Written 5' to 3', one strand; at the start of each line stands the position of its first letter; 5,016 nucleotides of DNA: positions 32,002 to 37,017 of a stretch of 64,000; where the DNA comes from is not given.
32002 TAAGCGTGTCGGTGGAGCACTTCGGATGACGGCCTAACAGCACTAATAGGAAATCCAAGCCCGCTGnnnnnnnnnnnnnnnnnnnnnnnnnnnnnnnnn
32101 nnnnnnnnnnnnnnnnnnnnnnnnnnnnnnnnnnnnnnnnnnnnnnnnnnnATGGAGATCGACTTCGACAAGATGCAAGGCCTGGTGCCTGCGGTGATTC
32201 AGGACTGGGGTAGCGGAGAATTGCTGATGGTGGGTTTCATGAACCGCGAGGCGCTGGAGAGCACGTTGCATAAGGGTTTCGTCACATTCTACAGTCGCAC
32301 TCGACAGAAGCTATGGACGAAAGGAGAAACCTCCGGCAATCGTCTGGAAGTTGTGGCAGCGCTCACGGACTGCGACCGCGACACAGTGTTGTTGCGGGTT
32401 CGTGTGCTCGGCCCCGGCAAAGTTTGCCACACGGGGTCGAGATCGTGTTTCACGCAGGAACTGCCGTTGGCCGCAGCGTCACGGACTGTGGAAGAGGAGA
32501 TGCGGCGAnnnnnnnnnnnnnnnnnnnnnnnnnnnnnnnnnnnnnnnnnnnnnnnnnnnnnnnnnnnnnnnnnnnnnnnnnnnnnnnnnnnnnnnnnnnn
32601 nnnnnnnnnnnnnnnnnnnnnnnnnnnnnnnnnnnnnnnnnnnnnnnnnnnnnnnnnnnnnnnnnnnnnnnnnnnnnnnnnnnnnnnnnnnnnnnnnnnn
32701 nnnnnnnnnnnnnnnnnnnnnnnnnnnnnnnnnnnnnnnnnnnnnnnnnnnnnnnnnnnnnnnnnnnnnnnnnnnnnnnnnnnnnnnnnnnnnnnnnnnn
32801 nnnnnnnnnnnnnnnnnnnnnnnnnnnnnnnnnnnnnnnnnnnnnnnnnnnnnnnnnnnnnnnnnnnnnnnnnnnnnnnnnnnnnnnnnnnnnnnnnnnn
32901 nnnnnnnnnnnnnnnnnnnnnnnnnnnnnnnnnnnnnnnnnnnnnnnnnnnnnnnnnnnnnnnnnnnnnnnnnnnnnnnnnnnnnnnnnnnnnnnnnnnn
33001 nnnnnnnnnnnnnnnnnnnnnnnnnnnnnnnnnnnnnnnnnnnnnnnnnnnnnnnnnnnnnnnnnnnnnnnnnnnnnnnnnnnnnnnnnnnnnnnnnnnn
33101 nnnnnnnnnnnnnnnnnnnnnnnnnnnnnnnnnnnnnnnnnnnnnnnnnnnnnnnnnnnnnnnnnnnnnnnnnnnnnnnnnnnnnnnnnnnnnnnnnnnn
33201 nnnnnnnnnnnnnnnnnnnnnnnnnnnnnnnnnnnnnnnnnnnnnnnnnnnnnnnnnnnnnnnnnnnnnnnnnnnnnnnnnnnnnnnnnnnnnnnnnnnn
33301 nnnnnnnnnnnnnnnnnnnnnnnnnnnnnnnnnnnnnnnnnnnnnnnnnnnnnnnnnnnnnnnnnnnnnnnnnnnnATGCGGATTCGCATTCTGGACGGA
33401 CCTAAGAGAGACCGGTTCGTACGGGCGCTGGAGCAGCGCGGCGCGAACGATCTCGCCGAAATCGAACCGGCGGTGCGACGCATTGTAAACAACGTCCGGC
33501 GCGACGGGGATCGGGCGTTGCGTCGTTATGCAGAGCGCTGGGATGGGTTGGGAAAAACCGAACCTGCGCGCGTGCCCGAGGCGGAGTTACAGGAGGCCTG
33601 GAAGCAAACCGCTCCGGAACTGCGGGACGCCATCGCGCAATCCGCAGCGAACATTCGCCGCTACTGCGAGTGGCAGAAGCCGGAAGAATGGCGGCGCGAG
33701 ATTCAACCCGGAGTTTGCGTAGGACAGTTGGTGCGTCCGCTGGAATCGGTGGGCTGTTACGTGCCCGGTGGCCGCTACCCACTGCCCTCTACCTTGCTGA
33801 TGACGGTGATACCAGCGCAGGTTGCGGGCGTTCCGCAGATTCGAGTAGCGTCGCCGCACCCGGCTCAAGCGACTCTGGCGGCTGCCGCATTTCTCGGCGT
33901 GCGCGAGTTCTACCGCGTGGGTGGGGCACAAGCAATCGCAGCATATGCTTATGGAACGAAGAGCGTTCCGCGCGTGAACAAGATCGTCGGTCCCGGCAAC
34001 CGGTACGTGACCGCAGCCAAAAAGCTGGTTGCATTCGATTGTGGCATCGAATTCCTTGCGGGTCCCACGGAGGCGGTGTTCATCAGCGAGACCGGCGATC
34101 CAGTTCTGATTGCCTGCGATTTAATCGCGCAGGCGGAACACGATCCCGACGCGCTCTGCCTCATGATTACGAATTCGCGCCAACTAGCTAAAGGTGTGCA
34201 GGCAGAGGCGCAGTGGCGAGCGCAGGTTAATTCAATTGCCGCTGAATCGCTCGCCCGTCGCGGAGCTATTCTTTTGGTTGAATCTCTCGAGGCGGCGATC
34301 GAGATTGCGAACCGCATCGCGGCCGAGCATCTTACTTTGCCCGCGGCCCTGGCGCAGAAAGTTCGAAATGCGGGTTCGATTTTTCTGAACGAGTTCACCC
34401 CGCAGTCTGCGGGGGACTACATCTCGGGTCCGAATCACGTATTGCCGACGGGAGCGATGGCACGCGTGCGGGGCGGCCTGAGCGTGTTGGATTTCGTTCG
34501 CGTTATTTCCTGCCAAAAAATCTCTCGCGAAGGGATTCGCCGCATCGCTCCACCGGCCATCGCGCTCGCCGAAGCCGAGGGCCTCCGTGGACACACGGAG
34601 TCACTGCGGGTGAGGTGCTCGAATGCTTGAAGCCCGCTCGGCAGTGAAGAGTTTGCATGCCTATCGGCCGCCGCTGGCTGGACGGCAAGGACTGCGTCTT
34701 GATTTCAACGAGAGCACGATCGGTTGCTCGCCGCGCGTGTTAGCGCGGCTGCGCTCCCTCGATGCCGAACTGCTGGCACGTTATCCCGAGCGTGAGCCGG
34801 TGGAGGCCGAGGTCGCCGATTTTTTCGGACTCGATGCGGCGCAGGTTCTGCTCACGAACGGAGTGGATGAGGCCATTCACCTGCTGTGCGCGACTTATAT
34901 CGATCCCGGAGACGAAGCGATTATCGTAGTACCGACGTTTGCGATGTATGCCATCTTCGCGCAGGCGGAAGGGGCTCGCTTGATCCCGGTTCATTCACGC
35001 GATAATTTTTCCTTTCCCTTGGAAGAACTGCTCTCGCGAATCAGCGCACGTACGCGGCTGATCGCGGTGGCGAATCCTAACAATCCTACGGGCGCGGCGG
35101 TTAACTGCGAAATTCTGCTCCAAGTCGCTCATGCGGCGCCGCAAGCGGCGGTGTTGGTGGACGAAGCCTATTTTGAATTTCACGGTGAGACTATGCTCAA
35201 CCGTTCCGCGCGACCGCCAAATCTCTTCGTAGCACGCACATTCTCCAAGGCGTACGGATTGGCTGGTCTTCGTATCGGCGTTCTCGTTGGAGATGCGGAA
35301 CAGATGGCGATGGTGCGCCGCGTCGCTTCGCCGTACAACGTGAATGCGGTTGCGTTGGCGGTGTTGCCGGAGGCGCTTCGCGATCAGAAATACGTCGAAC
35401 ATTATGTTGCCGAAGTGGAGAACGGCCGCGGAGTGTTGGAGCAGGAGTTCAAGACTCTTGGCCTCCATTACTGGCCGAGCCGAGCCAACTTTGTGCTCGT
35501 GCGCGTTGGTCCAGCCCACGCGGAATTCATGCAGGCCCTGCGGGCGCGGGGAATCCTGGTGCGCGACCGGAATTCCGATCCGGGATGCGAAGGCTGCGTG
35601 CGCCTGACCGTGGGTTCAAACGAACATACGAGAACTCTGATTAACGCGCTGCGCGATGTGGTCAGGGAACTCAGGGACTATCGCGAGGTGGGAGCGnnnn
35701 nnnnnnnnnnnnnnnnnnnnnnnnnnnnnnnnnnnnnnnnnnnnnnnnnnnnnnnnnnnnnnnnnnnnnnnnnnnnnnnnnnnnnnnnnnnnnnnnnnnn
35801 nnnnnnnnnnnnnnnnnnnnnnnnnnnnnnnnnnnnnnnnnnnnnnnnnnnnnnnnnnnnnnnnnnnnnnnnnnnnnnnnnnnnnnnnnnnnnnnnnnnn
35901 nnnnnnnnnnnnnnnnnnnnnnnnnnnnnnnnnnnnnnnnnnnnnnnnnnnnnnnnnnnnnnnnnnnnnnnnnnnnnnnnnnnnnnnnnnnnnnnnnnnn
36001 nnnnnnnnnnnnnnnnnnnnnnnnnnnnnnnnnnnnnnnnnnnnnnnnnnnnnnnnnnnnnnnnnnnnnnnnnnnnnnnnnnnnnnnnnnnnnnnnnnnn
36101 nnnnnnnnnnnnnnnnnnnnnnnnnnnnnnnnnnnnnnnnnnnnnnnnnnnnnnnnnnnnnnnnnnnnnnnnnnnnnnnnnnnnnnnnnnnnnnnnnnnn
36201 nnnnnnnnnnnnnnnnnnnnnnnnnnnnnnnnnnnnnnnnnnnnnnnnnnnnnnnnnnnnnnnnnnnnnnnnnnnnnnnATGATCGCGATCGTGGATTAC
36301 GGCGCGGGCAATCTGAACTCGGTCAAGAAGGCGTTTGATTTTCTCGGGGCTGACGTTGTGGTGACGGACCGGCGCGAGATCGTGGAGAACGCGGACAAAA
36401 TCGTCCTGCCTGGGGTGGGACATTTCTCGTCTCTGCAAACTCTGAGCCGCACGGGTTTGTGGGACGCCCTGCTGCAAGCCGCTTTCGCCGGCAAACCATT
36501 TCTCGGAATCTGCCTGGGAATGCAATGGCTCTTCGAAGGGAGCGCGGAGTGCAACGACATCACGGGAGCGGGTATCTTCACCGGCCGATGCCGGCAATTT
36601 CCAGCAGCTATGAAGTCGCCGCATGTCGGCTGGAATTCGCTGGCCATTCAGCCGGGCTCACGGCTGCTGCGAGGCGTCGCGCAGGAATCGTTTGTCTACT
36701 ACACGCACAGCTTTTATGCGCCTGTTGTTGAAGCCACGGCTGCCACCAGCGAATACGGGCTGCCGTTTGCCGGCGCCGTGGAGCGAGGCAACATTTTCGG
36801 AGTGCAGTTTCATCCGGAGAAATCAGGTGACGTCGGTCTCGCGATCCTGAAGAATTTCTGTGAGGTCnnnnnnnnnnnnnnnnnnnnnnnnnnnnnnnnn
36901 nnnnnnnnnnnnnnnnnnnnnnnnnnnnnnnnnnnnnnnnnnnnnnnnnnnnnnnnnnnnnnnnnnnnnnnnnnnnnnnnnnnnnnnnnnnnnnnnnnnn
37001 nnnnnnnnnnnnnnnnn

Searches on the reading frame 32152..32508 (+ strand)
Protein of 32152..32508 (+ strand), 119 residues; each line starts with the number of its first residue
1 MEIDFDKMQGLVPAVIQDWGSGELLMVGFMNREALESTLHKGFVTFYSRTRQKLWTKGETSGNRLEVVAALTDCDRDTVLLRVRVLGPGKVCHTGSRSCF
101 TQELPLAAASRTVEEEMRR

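Call 9: find_related_loci(query=window:32152-32508:+, collection=genome_contigs, flank=2500)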
Query window:32152-32508:+ (119 aa) in genome_contigs; peptide patterns used: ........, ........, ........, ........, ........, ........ (x = any residue, [..] = any of these).
452 stretches matched a pattern; 351 encode a relative of the query (tblastn E <= 1e-3); the best 80 are kept; 80 distinct loci.
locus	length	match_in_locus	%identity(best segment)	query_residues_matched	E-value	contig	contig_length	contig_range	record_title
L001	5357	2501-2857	82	1-119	5e-65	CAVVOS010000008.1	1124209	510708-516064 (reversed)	MAG: uncultured Acidobacteriaceae bacterium isolate MFD02138.bin.1.23 genome assembly, contig: contig_2244, whole genome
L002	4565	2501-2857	85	1-119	5e-65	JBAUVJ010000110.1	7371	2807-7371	MAG: Candidatus Sulfotelmatobacter sp. isolate MFD04227_ilm_asm_bin12 k127_162821, whole genome shotgun sequence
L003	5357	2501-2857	82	1-119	3e-64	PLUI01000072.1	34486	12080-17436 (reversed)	MAG: Acidobacteriaceae bacterium isolate palsa_362 73.20120700_P3S.10_contig_3321, whole genome shotgun sequence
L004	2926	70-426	84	1-119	8e-64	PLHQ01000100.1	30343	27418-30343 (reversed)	MAG: Acidobacteriaceae bacterium isolate bog_206 73.20110800_S1M.72_contig_1243, whole genome shotgun sequence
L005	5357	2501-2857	83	1-119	8e-64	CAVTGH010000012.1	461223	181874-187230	MAG: uncultured Acidobacteriaceae bacterium isolate MFD09222.bin.1.109 genome assembly, contig: contig_68778, whole geno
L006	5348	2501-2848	85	1-119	3e-63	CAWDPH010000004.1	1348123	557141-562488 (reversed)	MAG: uncultured Acidobacteriaceae bacterium isolate MFD09222.bin.1.150 genome assembly, contig: contig_42440, whole geno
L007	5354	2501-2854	84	1-118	2e-63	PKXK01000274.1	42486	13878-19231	MAG: Acidobacteriaceae bacterium isolate palsa_286 73.20120500_P26.1_contig_350, whole genome shotgun sequence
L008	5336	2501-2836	87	1-112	3e-63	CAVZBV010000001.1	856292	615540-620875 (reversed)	MAG: uncultured Acidobacteriaceae bacterium isolate MFD03044.bin.1.45 genome assembly, contig: contig_10567, whole genom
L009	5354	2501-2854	83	1-118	3e-63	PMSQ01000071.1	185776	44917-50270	MAG: Acidobacteriaceae bacterium isolate palsa_122 73.20110700_P1M.4_contig_29, whole genome shotgun sequence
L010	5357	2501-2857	81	1-119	2e-63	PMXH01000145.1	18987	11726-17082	MAG: Acidobacteriaceae bacterium isolate bog_174 73.20110700_S3M.98_contig_15774, whole genome shotgun sequence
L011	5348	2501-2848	85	1-119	2e-63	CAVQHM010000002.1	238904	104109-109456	MAG: uncultured Acidobacteriaceae bacterium isolate MFD00991.bin.1.91 genome assembly, contig: contig_14814, whole genom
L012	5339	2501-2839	88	1-113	4e-63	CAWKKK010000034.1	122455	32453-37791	MAG: uncultured Acidobacteriaceae bacterium isolate MFD00731.bin.3.48 genome assembly, contig: contig_82336, whole genom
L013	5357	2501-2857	82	1-119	6e-63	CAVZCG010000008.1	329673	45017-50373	MAG: uncultured Acidobacteriaceae bacterium isolate MFD02248.bin.1.138 genome assembly, contig: contig_21051, whole geno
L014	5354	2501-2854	81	1-118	8e-63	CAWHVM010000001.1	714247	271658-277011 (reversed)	MAG: uncultured Acidobacteriaceae bacterium isolate MFD03044.bin.1.20 genome assembly, contig: contig_9374, whole genome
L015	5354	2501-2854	84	1-119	7e-63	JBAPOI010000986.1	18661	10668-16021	MAG: Candidatus Sulfotelmatobacter sp. isolate MFD00594_ilm_asm_bin29 k127_62960, whole genome shotgun sequence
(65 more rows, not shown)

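Call 31: find_encoding_contigs(protein=window:32152-32508:+, flank=1000, max_places=4)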
Protein window:32152-32508:+ (119 aa): 23 contigs read that carry it; 4 places shown.
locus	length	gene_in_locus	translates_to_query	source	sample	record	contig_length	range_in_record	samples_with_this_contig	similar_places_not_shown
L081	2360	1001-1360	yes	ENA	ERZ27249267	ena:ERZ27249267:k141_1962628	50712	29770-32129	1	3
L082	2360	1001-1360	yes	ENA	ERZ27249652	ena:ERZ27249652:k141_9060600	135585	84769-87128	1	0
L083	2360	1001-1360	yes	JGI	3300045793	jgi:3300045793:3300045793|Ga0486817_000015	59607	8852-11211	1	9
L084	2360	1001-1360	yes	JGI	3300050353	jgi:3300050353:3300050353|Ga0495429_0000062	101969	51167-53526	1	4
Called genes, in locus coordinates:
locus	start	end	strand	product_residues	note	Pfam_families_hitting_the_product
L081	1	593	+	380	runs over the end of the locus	PF08486:SpoIID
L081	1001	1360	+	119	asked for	PF01502:PRA-CH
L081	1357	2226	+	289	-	PF01634:HisG, PF08029:HisG_C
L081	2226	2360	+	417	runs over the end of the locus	PF00815:Histidinol_dh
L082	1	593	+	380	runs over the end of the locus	PF08486:SpoIID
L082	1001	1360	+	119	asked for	PF01502:PRA-CH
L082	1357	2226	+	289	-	PF01634:HisG, PF08029:HisG_C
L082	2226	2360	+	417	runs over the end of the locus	PF00815:Histidinol_dh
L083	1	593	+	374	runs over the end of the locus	PF08486:SpoIID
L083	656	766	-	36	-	-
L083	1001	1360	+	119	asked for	PF01502:PRA-CH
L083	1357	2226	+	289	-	PF01634:HisG, PF08029:HisG_C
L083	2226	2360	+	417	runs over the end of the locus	PF00815:Histidinol_dh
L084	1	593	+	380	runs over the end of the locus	PF08486:SpoIID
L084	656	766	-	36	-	-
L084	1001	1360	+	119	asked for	PF01502:PRA-CH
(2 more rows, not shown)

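Call 32: find_homologous_proteins(query=window:32152-32508:+, max_evalue=1e-20)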
Query window:32152-32508:+ (119 aa): 7985 proteins with E <= 1e-20 among 8000 candidates; the best 120 are listed.
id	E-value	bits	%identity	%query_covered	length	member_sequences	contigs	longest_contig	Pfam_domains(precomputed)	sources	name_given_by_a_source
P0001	3.0e-73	261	100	100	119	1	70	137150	PF01502.24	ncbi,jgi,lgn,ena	jgi:phosphoribosyl-ATP pyrophosphohydrolase/phosphoribosyl-AMP cyclohydrolase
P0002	7.9e-64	231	91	100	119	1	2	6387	PF01502.24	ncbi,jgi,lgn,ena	jgi:phosphoribosyl-ATP pyrophosphohydrolase/phosphoribosyl-AMP cyclohydrolase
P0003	2.4e-60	219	83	100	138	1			PF01502.24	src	-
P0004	8.6e-60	218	85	100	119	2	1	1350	PF01502.24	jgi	jgi:phosphoribosyl-AMP cyclohydrolase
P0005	1.2e-59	217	88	90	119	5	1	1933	PF01502.24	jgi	-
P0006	1.3e-59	217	85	100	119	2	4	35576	PF01502.24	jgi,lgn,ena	-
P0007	3.4e-59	216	87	100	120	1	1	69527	PF01502.24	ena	-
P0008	3.5e-59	216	85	100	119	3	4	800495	PF01502.24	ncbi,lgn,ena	ncbi:MAG: phosphoribosyl-AMP cyclohydrolase [Candidatus Sulfotelmatobacter sp.]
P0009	9.6e-59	214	86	100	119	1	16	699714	PF01502.24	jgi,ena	jgi:phosphoribosyl-AMP cyclohydrolase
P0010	1.4e-58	214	85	100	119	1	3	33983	PF01502.24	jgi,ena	jgi:phosphoribosyl-AMP cyclohydrolase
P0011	1.5e-58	214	84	100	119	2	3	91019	PF01502.24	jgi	jgi:phosphoribosyl-AMP cyclohydrolase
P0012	1.9e-58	213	82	100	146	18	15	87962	PF01502.24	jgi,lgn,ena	jgi:phosphoribosyl-ATP pyrophosphohydrolase/phosphoribosyl-AMP cyclohydrolase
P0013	2.1e-58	213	84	100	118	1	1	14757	PF01502.24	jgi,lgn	jgi:phosphoribosyl-ATP pyrophosphohydrolase/phosphoribosyl-AMP cyclohydrolase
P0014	2.2e-58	213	87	95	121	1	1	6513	PF01502.24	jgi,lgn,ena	-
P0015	2.2e-58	213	85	100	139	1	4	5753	PF01502.24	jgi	jgi:phosphoribosyl-ATP pyrophosphohydrolase/phosphoribosyl-AMP cyclohydrolase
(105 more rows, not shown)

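Call 38: search_protein_families(library=ncbifam, proteins=[window:32152-32508:+], max_evalue=1e-10)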
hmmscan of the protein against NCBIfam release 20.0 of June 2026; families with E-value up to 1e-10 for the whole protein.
window:32152-32508:+ (119 aa): 2 families
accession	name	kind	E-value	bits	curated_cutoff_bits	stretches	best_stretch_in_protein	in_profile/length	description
NF002747.0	PRK02759.1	equivalog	8.3e-43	146.4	187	1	2-108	9-113/208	bifunctional phosphoribosyl-AMP cyclohydrolase/phosphoribosyl-ATP diphosphatase HisIE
NF000768.0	PRK00051.1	equivalog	7.9e-41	138.6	126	1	2-112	15-122/131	phosphoribosyl-AMP cyclohydrolase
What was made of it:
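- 32152..38304 (+): Regulated operon: hisI (32152-32511), hisG (32508-33377), hisD (33377-34630), hisC (34623-35699), hisB (35696-36283), hisH (about 36280-36870), hisF (36860-37636) and a hisA-like gene (37624-38304). hisI has a strong SD (AAGGAGG). NCBIfam matches (call 38) and Pfam on called genes (call 31).
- The downstream genes are the histidine pathway (calls 31, 38).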

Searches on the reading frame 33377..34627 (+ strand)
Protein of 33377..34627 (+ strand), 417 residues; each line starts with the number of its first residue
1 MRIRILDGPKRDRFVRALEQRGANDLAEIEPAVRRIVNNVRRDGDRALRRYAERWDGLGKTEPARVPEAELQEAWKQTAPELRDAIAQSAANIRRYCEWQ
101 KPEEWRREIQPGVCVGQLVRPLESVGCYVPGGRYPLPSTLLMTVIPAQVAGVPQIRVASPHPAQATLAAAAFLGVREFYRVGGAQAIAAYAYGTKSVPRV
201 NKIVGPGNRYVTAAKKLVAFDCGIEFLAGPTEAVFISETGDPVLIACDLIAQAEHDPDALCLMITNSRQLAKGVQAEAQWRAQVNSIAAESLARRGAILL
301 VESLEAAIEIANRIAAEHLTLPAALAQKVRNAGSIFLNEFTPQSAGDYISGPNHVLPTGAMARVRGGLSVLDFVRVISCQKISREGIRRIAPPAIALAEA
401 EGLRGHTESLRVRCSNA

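Call 38: search_protein_families(library=ncbifam, proteins=[window:33377-34627:+], max_evalue=1e-10)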
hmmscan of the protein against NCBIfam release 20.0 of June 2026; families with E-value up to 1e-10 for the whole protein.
window:33377-34627:+ (417 aa): 2 families
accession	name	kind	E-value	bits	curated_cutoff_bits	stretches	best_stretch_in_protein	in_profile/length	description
TIGR00069.1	hisD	equivalog_domain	2.2e-139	465.1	243.8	1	33-413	1-393/393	histidinol dehydrogenase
NF010343.0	PRK13770.1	equivalog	4.1e-87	292.7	647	1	27-414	19-415/416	histidinol dehydrogenase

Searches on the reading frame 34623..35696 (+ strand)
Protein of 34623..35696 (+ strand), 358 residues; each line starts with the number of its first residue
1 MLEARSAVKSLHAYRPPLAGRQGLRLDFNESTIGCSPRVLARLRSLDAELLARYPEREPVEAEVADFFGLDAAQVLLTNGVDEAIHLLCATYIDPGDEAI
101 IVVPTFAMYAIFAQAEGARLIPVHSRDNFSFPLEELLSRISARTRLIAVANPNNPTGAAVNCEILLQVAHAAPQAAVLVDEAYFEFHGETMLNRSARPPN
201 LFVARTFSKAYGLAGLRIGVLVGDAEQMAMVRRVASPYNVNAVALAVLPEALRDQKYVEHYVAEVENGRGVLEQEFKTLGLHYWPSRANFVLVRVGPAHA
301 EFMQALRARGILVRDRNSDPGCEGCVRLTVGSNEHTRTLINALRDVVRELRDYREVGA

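Call 38: search_protein_families(library=ncbifam, proteins=[window:34623-35696:+], max_evalue=1e-10)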
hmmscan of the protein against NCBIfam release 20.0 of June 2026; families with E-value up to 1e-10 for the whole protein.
window:34623-35696:+ (358 aa): 51 families (the best 25 are shown)
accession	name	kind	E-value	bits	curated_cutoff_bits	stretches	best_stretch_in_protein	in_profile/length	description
TIGR01141.1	hisC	equivalog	3.8e-88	295.7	276.55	1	5-345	1-348/349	histidinol-phosphate transaminase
NF002878.0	PRK03321.1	subfamily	7.9e-60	202.4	374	1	3-348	4-350/352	histidinol-phosphate transaminase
NF003496.0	PRK05166.1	equivalog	4.1e-59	200.2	540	1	25-347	40-370/373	histidinol-phosphate transaminase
TIGR01140.1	L_thr_O3P_dcar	equivalog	4.5e-58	196.9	290.55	1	34-344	25-331/331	threonine-phosphate decarboxylase CobD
NF002877.0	PRK03317.1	equivalog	3.2e-53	180.8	409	1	24-349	34-369/374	histidinol-phosphate transaminase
NF002726.0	PRK02610.1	equivalog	5.1e-49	167.2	391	1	5-348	6-370/374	histidinol-phosphate transaminase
NF006014.0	PRK08153.1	equivalog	2e-47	161.8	510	1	25-351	37-368/370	pyridoxal phosphate-dependent aminotransferase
NF053748.1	bifunc_CobBC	exception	3.8e-39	134.7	950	1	49-344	507-797/797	bifunctional hydrogenobyrinic acid a,c-diamide synthase/histidinol phosphate aminotransferase CobBC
NF006580.0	PRK09105.1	subfamily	1.3e-38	132.8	444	1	21-348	46-372/375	pyridoxal phosphate-dependent aminotransferase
NF041364.1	GntC_guanitoxin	equivalog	2.5e-38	131.9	415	1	70-332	58-341/356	guanitoxin biosynthesis PLP-dependent (S)-gamma-hydroxy-L-arginine cyclodehydratase GntC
NF005915.1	PRK07908.1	equivalog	3.9e-38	131.7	360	1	45-344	35-332/332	Rv2231c family histidinol phosphate aminotransferase CobC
NF006225.0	PRK08354.1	equivalog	2.4e-33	115.9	288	1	26-347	17-316/318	putative aminotransferase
NF051461.1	pyoverd_PtaA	equivalog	4.9e-31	107.8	500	1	15-343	28-356/359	pyoverdine biosynthesis transaminase PtaA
NF004870.0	PRK06225.1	equivalog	7.4e-28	97.4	351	1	61-351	72-378/380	pyridoxal phosphate-dependent aminotransferase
TIGR03947.1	viomycin_VioD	equivalog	1.9e-25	89.5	390.9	1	68-234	65-237/359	capreomycidine synthase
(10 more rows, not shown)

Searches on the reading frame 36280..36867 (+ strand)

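Call 38: search_protein_families(library=ncbifam, proteins=[window:36280-36867:+], max_evalue=1e-10)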
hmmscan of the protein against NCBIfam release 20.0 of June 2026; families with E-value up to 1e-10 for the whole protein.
window:36280-36867:+ (196 aa): 2 families
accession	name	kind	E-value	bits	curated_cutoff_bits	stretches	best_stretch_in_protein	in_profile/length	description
TIGR01855.1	IMP_synth_hisH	equivalog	4.8e-61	206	105.4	1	2-195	1-197/198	imidazole glycerol phosphate synthase subunit HisH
NF010608.0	PRK14004.1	equivalog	2e-48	164.9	216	1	1-195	1-208/210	imidazole glycerol phosphate synthase subunit HisH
